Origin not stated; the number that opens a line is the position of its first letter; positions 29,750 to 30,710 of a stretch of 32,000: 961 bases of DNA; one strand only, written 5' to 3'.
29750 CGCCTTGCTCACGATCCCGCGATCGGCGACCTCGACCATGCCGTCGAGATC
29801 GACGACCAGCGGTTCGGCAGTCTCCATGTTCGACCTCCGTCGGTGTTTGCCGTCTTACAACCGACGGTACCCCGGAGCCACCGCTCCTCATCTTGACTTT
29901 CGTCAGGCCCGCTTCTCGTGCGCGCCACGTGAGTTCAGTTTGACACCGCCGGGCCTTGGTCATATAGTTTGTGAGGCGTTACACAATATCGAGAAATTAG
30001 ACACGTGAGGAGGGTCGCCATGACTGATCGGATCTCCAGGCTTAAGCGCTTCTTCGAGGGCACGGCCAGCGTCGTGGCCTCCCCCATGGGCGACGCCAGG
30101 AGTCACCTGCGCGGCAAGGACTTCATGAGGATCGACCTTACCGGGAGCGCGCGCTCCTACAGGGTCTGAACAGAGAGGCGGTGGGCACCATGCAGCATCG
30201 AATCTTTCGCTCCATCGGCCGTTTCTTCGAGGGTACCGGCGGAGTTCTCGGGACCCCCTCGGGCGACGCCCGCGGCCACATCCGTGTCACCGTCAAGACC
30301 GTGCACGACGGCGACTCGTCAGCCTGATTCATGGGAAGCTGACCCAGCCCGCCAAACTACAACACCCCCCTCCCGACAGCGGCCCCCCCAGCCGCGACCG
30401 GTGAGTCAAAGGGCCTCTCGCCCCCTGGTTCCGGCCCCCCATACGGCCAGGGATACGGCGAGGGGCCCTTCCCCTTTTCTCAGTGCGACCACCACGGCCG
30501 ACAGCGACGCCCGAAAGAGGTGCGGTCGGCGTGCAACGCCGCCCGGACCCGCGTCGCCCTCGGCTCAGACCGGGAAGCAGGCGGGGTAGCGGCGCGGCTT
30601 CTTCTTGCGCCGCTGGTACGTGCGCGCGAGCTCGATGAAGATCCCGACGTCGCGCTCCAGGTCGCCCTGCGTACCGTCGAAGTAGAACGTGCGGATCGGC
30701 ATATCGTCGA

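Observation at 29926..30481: Unannotated, self-contained operon encoding two paralogous small proteins (49 and 45 aa)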

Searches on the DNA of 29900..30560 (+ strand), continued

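Call 65: search_with_rna_model(model_id=R1, sources=[L046, L047, L048, L049, L050, L051, L052, L053, L054, L055, L056, L057, L058, L059, L060, L061, L062, L063, L064, L065, L066, L067, L068, L069, L070, L071, L072, L073, L074, L075, L076, L077, L078, L079, L080, L081, L082, L083, L084, L085, L086, L087, L088, L089, L090, L091, L092, L093, L094, L095, L096, L097, L098, L099, L100, L101, L102, L103, L104, L105, L106, L107, L108, L109, L110, L111, L112, L113, L114, L115, L116, L117, L118, L119, L120, L121, L122, L123, L124, L125, L126, L127, L128, L129, L130, L131, L132, L133, L134, L135, L136, L137, L138, L139, L140, L141, L142, L143, L144, L145], max_evalue=1, make_alignment=true)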
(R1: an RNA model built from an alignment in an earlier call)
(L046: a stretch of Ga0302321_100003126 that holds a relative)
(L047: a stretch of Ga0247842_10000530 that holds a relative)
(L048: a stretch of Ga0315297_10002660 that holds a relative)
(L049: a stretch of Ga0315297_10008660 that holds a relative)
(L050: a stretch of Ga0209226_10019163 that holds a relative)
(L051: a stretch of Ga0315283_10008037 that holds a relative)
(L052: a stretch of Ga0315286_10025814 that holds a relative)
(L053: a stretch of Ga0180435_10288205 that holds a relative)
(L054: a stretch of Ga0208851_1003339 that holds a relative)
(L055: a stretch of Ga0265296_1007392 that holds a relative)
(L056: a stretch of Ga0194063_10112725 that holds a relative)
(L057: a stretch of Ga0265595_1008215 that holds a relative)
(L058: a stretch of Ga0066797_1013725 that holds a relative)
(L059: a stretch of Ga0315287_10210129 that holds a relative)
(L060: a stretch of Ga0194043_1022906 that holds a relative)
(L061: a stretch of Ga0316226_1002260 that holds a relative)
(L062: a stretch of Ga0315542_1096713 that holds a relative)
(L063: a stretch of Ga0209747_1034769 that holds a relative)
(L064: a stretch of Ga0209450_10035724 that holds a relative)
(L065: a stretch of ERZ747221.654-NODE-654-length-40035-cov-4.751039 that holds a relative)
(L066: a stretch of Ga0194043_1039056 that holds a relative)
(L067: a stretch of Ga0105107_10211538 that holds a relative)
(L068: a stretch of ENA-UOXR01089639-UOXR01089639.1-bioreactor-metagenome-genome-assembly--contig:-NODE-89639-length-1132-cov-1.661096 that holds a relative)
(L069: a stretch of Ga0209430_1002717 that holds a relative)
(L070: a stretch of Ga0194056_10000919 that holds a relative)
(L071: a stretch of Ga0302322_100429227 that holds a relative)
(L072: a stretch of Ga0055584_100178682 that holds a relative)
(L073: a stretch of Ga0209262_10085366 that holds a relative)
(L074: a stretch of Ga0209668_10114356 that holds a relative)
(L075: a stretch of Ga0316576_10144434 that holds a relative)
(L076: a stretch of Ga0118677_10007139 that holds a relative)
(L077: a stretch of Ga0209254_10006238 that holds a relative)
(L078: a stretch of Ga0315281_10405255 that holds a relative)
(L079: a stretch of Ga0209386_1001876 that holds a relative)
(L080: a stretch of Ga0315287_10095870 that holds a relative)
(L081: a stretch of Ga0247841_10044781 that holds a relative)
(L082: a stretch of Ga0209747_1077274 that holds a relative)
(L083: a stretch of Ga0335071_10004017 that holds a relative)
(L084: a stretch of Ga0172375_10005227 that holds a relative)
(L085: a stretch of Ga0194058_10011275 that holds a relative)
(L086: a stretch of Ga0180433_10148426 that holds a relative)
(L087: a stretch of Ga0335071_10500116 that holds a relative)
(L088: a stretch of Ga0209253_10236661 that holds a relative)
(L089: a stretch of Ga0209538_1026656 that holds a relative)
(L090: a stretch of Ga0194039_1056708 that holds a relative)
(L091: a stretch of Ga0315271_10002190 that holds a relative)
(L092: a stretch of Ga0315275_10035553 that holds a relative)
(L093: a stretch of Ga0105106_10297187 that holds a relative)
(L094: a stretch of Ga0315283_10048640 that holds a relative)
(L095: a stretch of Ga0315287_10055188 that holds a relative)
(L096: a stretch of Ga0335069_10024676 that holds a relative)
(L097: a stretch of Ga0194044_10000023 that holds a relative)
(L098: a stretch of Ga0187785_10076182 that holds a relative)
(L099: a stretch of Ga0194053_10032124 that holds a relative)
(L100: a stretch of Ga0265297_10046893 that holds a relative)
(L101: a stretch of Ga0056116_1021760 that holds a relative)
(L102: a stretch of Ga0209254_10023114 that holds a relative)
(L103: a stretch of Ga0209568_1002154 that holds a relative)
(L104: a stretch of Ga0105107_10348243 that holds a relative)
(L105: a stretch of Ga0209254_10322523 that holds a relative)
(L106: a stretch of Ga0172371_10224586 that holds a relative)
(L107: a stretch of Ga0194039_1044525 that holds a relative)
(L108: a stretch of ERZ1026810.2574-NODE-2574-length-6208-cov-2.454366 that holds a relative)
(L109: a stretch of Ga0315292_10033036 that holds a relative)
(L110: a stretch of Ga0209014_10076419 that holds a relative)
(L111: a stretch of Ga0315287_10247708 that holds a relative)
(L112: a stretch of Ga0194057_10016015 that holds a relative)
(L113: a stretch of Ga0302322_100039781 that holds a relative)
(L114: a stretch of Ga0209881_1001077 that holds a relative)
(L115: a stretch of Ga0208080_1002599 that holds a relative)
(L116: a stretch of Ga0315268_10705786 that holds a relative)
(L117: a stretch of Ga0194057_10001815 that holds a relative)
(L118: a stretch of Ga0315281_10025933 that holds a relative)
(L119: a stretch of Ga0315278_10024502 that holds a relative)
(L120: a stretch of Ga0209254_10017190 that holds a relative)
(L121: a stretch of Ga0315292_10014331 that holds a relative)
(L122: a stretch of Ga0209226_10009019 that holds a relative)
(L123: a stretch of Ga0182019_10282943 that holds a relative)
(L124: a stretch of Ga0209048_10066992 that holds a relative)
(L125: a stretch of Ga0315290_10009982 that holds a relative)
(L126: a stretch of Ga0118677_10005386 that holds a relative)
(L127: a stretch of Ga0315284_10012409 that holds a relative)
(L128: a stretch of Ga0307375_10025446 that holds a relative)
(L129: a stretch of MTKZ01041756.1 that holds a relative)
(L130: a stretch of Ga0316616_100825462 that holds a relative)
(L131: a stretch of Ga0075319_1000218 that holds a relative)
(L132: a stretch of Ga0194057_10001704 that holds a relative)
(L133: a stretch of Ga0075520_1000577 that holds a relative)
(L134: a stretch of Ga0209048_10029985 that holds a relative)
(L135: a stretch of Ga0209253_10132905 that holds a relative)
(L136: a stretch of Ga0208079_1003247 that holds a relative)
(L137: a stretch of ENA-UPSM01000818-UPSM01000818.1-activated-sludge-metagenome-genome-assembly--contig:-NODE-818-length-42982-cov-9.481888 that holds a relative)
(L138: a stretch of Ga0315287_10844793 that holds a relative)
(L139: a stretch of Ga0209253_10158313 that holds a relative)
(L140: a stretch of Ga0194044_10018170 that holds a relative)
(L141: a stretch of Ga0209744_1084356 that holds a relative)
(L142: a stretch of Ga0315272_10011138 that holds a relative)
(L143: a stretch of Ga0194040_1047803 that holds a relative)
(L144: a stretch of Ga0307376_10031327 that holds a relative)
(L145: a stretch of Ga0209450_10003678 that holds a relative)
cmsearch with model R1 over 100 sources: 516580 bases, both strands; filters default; matches with E-value up to 1: 144.
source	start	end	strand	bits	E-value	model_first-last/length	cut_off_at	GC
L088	801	918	+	122.3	1.3e-26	1-119/119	no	0.69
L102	4733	4850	+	117.5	1.9e-25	1-119/119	no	0.67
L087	43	163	-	116.3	3.5e-25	1-119/119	no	0.7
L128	1012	1127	+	116.2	3.7e-25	1-119/119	no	0.69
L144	902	1017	-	116.2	3.7e-25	1-119/119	no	0.69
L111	159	277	-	115.5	5.5e-25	1-119/119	no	0.66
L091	7740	7858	-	113.9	1.3e-24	1-119/119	no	0.67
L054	2218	2336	+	113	2.2e-24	1-119/119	no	0.68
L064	1537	1654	-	112.6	2.6e-24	1-119/119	no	0.7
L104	737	855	+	112.6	2.7e-24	1-119/119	no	0.7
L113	2632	2750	+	110.5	8.3e-24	1-119/119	no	0.7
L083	3708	3826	+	109.2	1.7e-23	1-119/119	no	0.72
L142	95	215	-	108.3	2.9e-23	1-119/119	no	0.73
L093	909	1027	+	107.9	3.6e-23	1-119/119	no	0.76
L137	9932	10052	+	105.5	1.3e-22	1-119/119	no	0.73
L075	1230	1350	+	105.1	1.7e-22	1-119/119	no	0.76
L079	5705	5821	-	105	1.8e-22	1-119/119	no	0.7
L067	264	382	-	103.7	3.5e-22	1-119/119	no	0.76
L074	1341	1458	+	103.5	3.9e-22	1-119/119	no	0.68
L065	1835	1955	+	103.3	4.5e-22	1-119/119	no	0.74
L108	2103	2223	+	103.3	4.5e-22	1-119/119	no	0.74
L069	2406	2522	+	102.2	7.9e-22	1-119/119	no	0.69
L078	513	629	-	102.2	8.1e-22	1-119/119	no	0.72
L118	4380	4497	+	101.6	1.1e-21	1-119/119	no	0.71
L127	4524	4641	+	101.6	1.1e-21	1-119/119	no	0.71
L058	348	464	-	101.4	1.2e-21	1-119/119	no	0.69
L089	246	362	-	101.4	1.2e-21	1-119/119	no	0.69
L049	4722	4838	-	100.8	1.7e-21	1-119/119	no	0.73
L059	8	123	-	100.8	1.7e-21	1-119/119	no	0.72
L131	5653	5773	+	100.3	2.3e-21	1-119/119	no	0.74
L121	2537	2652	+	99.2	4.1e-21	1-119/119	no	0.72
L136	6569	6685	-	97.7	9.5e-21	1-119/119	no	0.68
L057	1680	1798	+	97.3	1.2e-20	1-119/119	no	0.72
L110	698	813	+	96.8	1.5e-20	1-119/119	no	0.72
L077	8037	8154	+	96.3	2e-20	1-119/119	no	0.66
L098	303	423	-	95.3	3.6e-20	1-119/119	no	0.69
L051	8953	9069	+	94.6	5.3e-20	1-119/119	no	0.72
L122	1328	1443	-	94.1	7e-20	1-119/119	no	0.73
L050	266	382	+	94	7.4e-20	1-119/119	no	0.72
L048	11012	11128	+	93.1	1.2e-19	1-119/119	no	0.72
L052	2789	2904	+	92.6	1.5e-19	1-119/119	no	0.72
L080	2050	2166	-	92.5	1.7e-19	1-119/119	no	0.68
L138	561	678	+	92.3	1.9e-19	1-119/119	no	0.69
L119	187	302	-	92.3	1.9e-19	1-119/119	no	0.72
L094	2514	2628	+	90.5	5e-19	1-119/119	no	0.69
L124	1327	1444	-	90.4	5.1e-19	1-119/119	no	0.74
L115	6249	6365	+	88.7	1.4e-18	1-119/119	no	0.68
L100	1889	2006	+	88.5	1.5e-18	1-119/119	no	0.72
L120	2782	2900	-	87.8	2.2e-18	1-119/119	no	0.7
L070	12607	12720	-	87.7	2.3e-18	1-119/119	no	0.73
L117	6270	6383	-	87.7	2.3e-18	1-119/119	no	0.73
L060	2276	2387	+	85.9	6.2e-18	1-119/119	no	0.65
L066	1686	1803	+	84.1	1.7e-17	1-119/119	no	0.69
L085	2421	2538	-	84.1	1.7e-17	1-119/119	no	0.69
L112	1113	1230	-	84.1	1.7e-17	1-119/119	no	0.69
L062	1018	1128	+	83.1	2.9e-17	1-108/119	3'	0.72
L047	6518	6632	-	82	5.3e-17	1-119/119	no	0.68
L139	311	425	-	81.1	8.6e-17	1-119/119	no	0.7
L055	6111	6224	-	79.8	1.8e-16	1-119/119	no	0.74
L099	973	1090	+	79.7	1.9e-16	1-119/119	no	0.74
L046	7250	7365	-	78.8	3e-16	1-119/119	no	0.76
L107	1429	1545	+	76.4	1.1e-15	1-119/119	no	0.68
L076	614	729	-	74.3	3.6e-15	1-119/119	no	0.69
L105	319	431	-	72.7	8.6e-15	1-119/119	no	0.73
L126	8016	8130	+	72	1.3e-14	1-119/119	no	0.7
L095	3603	3718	+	71.9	1.3e-14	1-119/119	no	0.72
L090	992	1108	-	71.4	1.8e-14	1-119/119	no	0.67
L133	3564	3679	+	70.3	3.3e-14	1-119/119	no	0.66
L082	1001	1115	+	69.9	4.1e-14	1-119/119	no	0.72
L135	1938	2024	+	69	6.7e-14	1-89/119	3'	0.76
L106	1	84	-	67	2e-13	1-89/119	3'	0.75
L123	471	585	+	66.3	3e-13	1-119/119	no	0.71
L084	3014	3120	+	66.2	3.1e-13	1-119/119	no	0.69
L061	1338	1452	+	65.8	3.7e-13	1-119/119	no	0.71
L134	252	367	-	64.9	6.1e-13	1-119/119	no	0.73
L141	1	70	-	45.7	2.3e-08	1-73/119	3'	0.79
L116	1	74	-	42.1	1.7e-07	1-77/119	3'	0.78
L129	1793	1902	+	39.8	6.1e-07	1-119/119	no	0.77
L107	1466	1585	-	37.4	2.2e-06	1-119/119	no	0.73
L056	1142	1193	+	35.8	5.5e-06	1-54/119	3'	0.71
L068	1087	1132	+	32.5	3.3e-05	1-47/119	3'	0.72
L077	8073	8188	-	28.3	0.00032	1-119/119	no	0.72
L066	1722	1843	-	27.2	0.00059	1-119/119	no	0.7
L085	2381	2502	+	27.2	0.00059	1-119/119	no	0.7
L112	1073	1194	+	27.2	0.00059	1-119/119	no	0.7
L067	246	346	+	25.6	0.0015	1-119/119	no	0.71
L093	945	1045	-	25.6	0.0015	1-119/119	no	0.71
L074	1377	1492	-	25.5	0.0015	1-119/119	no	0.72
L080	2012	2127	+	25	0.002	1-119/119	no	0.71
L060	2311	2421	-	23.9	0.0037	1-119/119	no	0.66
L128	1049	1156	-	23.9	0.0038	1-119/119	no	0.69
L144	873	980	+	23.9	0.0038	1-119/119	no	0.69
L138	597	712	-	23.4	0.0047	1-119/119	no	0.72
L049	4694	4803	+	22.7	0.0073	1-119/119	no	0.71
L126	8050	8164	-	22.2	0.0093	1-119/119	no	0.71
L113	2668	2812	-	22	0.011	1-119/119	no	0.7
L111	142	240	+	21.7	0.013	1-119/119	no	0.66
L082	1047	1105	-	21.4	0.015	48-107/119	no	0.71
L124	1298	1408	+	21.3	0.015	1-119/119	no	0.7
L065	1872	1978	-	20.4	0.025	1-119/119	no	0.72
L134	224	331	+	20.4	0.025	1-119/119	no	0.65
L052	2834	2920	-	20.2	0.028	15-109/119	no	0.7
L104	773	891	-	20.1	0.029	1-119/119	no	0.7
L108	2140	2246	-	20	0.032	1-119/119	no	0.73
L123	505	619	-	20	0.032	1-119/119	no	0.71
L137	9969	10075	-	19.9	0.034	1-119/119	no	0.71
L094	2549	2672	-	19.8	0.034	1-119/119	no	0.73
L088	849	907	-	19.8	0.036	49-107/119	no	0.75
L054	2255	2395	-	19.5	0.042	1-119/119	no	0.69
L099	1007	1115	-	18.8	0.062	1-119/119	no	0.71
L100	1925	2035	-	18.3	0.082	1-119/119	no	0.68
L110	732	854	-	18.2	0.084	1-119/119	no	0.72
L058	324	419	+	18.1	0.09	15-109/119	no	0.72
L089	222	317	+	18.1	0.09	15-109/119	no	0.72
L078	488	582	+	17.6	0.12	15-107/119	no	0.75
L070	12563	12686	+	17.6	0.12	1-119/119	no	0.74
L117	6226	6349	+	17.6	0.12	1-119/119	no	0.74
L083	3746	3852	-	17.3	0.14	1-119/119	no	0.67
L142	63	176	+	17.2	0.15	1-119/119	no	0.68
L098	257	385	+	16.9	0.18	1-119/119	no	0.73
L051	9000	9059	-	16.7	0.19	48-107/119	no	0.73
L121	2583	2642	-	16.7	0.19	48-107/119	no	0.72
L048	11059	11118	-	16.7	0.19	48-107/119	no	0.72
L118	4428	4487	-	16.6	0.2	48-107/119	no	0.7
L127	4572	4631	-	16.6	0.2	48-107/119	no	0.7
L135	1975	2024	-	16.3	0.23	63-119/119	5'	0.74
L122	1306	1409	+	16.3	0.25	1-119/119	no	0.71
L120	2750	2866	+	16.2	0.26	1-119/119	no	0.66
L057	1715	1827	-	16.1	0.26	1-119/119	no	0.68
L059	1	89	+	16.1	0.27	31-119/119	5'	0.71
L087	1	124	+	15.4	0.4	14-119/119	5'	0.7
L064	1502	1618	+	15.3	0.42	1-119/119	no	0.71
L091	7702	7821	+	15.2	0.45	1-119/119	no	0.7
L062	1057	1128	-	15.1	0.47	49-119/119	5'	0.72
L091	10812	10895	-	15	0.49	1-119/119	no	0.73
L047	6484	6593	+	15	0.5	1-119/119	no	0.74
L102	4769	4894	-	14.8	0.54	1-119/119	no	0.69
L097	1050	1182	-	14.5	0.63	1-119/119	no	0.63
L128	198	306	+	14.2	0.76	1-119/119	no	0.7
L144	1723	1831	-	14.2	0.76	1-119/119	no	0.7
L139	321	380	+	14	0.86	48-107/119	no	0.75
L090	968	1072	+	14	0.86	1-119/119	no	0.66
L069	9679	9795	-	13.8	0.92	1-119/119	no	0.7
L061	1384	1452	-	13.8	0.96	38-107/119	no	0.7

Alignment A8: 144 matches aligned to the model, 218 columns, each read 5' to 3' on its own strand. Consensus structure (alignment columns), stored with it:
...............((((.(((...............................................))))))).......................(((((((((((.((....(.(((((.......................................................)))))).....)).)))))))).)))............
